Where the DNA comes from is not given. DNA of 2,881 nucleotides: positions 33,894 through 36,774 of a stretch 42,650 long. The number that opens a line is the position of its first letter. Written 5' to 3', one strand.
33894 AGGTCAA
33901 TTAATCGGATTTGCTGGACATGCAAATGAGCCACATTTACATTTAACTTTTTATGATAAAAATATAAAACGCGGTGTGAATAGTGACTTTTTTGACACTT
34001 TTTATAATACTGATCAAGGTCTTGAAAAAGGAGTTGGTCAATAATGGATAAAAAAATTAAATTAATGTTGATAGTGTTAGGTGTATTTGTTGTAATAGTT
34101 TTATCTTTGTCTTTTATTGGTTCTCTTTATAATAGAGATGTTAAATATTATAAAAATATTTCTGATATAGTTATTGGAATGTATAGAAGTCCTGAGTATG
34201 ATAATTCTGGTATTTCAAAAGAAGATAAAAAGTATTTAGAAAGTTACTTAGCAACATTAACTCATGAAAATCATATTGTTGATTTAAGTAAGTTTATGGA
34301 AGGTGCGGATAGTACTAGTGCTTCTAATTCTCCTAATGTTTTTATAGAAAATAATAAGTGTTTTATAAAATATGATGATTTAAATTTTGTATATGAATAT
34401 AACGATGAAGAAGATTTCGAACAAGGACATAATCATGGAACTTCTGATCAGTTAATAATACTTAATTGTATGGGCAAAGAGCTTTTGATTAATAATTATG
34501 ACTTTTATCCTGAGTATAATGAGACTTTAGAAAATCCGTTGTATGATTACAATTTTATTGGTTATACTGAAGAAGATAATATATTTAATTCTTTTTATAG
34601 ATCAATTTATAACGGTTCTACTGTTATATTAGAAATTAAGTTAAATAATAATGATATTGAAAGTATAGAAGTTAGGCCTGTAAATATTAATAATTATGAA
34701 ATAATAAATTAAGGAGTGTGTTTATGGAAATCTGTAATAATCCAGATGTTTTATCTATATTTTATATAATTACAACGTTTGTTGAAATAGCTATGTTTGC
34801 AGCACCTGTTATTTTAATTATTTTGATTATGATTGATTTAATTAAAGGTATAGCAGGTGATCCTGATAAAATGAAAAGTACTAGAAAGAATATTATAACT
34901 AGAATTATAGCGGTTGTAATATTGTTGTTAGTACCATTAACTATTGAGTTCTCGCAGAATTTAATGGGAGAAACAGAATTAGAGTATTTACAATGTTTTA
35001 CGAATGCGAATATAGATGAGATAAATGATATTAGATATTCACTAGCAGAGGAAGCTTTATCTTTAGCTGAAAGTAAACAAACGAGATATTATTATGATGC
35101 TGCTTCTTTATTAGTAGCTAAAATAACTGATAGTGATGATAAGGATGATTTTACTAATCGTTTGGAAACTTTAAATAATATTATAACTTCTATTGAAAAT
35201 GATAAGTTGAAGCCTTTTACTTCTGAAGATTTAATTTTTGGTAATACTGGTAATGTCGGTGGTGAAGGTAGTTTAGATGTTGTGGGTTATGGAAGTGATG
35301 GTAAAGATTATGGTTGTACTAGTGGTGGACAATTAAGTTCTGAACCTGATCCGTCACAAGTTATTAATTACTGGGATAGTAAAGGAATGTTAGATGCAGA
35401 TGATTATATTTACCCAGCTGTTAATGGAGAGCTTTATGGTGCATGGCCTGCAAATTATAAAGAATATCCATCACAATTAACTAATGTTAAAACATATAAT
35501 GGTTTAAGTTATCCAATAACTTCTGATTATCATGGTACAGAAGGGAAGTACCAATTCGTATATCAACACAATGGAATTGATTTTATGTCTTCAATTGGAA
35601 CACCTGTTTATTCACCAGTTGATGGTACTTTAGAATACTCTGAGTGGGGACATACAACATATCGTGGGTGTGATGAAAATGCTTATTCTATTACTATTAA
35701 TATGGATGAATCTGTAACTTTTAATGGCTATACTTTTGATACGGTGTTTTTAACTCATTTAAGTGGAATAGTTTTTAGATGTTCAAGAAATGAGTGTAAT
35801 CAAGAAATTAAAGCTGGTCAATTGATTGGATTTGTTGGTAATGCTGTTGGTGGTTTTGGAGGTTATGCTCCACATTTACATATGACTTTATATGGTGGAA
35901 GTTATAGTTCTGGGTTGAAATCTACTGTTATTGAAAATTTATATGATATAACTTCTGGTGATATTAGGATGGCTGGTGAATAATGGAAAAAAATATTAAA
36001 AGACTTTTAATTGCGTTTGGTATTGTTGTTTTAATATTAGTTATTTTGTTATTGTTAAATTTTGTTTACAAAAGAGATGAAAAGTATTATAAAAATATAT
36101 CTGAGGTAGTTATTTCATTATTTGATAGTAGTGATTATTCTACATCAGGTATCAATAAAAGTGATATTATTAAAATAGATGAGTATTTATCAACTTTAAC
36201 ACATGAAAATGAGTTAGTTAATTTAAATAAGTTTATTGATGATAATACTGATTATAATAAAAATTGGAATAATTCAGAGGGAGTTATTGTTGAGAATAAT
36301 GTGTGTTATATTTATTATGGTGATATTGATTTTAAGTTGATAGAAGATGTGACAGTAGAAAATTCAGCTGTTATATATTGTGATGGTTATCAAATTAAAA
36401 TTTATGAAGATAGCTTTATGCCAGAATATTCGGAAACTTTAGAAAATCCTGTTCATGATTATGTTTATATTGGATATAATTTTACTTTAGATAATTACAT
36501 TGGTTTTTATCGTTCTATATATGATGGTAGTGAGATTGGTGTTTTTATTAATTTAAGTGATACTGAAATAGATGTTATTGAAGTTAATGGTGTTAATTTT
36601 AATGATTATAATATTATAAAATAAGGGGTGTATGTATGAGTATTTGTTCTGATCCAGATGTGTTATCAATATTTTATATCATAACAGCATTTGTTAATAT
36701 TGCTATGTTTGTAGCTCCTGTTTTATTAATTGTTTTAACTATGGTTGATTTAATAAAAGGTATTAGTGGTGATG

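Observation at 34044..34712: Partner proteins look like a new membrane-anchored extracytoplasmic family, coupled to each peptidase by a TAATG overlap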

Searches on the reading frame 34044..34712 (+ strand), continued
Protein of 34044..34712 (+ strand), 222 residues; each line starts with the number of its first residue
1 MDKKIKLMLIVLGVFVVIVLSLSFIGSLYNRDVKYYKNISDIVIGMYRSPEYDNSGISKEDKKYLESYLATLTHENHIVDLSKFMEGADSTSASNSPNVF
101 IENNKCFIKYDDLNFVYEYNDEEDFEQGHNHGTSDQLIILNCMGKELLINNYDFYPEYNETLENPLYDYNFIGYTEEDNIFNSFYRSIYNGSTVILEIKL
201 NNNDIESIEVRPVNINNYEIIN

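Call 70: search_protein_families(library=pfam, proteins=[L010:199-1317:+, L012:3597-4304:+, L007:3019-4005:+, L009:2318-3244:+], max_evalue=0.01)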
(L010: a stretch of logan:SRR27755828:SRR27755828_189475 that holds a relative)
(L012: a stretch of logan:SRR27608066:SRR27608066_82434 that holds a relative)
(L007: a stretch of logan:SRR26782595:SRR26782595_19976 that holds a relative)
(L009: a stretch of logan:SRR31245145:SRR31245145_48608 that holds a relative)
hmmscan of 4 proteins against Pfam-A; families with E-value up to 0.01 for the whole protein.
L010:199-1317:+ (373 aa): 1 family
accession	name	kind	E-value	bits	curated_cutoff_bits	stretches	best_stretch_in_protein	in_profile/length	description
PF13529.12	Peptidase_C39_2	-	3e-06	28.3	24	1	197-333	3-143/143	Peptidase_C39 like family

L012:3597-4304:+ (236 aa): 0 families

L007:3019-4005:+ (329 aa): 1 family
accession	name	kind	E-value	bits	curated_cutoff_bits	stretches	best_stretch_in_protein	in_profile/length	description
PF00877.26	NLPC_P60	-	1.8e-15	57.2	23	1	207-290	1-81/105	NlpC/P60 family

L009:2318-3244:+ (309 aa): 1 family
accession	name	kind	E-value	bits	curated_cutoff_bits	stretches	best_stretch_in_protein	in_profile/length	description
PF01551.29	Peptidase_M23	-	9.2e-26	90.3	28.7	1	208-304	2-96/96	Peptidase family M23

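Call 76: find_related_loci(query=A2, collection=viral_contigs, flank=5000)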
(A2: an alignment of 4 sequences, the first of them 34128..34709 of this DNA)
Query A2 (194 aa) in viral_contigs; peptide patterns used: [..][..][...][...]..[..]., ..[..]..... (x = any residue, [..] = any of these).
128 stretches matched a pattern, but none encodes a relative of the query by tblastn (E <= 1e-3).

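Call 77: search_dna_similar(query=window:34128-34709:+, collection=phages, mode=protein, max_evalue=0.01)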
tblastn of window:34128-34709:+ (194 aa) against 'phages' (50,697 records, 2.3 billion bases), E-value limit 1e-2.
No match.

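Call 78: search_dna_similar(query=window:34128-34709:+, collection=plasmids, mode=protein, max_evalue=0.01)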
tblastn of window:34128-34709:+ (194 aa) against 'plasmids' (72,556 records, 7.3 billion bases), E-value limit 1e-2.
No match.

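Call 92: list_cluster_members(proteins=[P0009, P0012, P0010, P0013, P0016, P0019, P0025, P0029, P0034, P0046])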
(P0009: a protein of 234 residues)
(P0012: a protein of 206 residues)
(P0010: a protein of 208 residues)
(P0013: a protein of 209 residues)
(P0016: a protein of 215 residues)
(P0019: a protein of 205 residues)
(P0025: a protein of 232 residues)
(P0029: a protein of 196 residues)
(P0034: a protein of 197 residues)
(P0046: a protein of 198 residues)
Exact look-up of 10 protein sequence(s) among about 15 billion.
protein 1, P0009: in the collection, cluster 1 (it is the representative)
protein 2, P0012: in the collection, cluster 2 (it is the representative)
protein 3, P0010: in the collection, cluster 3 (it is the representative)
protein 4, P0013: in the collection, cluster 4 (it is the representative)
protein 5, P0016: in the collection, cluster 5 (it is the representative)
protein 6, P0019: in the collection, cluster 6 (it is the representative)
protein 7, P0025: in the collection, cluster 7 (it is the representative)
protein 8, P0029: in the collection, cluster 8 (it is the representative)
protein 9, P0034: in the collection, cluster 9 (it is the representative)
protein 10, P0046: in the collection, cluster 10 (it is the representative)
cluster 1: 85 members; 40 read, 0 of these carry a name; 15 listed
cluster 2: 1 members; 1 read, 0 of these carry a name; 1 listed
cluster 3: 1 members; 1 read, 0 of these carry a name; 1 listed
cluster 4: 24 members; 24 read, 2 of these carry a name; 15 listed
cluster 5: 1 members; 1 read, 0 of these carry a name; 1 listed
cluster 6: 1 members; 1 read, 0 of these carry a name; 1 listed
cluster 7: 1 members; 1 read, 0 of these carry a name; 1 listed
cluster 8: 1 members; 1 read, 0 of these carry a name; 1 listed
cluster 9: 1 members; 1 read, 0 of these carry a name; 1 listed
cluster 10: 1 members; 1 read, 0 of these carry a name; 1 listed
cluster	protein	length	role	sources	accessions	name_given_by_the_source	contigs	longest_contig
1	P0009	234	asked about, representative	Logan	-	-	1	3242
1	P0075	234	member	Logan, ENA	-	-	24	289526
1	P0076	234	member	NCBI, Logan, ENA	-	-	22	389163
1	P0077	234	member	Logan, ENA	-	-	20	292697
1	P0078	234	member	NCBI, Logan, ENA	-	-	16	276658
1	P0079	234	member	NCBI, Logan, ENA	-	-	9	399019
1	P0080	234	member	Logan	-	-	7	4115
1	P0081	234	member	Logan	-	-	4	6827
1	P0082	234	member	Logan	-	-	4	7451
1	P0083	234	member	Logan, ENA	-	-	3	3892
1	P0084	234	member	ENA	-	-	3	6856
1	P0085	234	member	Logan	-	-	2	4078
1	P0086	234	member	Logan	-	-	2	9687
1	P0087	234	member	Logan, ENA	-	-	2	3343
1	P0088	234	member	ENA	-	-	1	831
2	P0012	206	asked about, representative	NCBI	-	-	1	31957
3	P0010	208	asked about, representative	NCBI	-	-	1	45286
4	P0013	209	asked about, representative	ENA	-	-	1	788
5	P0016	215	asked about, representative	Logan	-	-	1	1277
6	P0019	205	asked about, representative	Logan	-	-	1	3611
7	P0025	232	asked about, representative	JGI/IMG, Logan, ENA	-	-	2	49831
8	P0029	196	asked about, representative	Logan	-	-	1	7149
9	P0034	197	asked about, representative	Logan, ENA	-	-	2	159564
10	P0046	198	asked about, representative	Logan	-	-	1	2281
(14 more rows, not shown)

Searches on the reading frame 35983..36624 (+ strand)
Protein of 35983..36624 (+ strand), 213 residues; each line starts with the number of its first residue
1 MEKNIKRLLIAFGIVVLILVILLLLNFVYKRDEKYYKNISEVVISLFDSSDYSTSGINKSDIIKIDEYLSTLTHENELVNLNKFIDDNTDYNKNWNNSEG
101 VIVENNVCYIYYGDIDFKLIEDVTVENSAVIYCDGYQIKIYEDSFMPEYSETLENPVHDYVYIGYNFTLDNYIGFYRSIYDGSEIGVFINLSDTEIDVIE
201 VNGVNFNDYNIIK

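Call 5: search_protein_families(library=pfam, proteins=[window:35983-36624:+], max_evalue=1)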
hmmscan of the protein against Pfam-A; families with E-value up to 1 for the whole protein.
window:35983-36624:+ (213 aa): 1 family
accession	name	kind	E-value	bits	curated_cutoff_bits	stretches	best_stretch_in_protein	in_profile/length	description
PF14991.11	MLANA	-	0.029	15.1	27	1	12-46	28-62/117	Protein melan-A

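Call 8: search_protein_families(library=ncbifam, proteins=[window:35983-36624:+], max_evalue=1)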
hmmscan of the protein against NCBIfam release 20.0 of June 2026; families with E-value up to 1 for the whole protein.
window:35983-36624:+ (213 aa): 1 family
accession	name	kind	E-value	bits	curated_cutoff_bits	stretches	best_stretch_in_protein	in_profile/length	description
TIGR04402.2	mob_CxxC_CxxC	subfamily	0.13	12.5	70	1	5-108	57-159/180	mobilome CxxCx(11)CxxC protein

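Call 50: search_protein_families(library=padloc, proteins=[window:35983-36624:+], max_evalue=0.1)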
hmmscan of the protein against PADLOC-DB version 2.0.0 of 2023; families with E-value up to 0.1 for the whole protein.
window:35983-36624:+ (213 aa): 0 families

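Call 51: search_protein_families(library=phrogs, proteins=[window:35983-36624:+], max_evalue=0.1)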
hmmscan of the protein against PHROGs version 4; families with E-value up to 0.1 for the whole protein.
window:35983-36624:+ (213 aa): 0 families
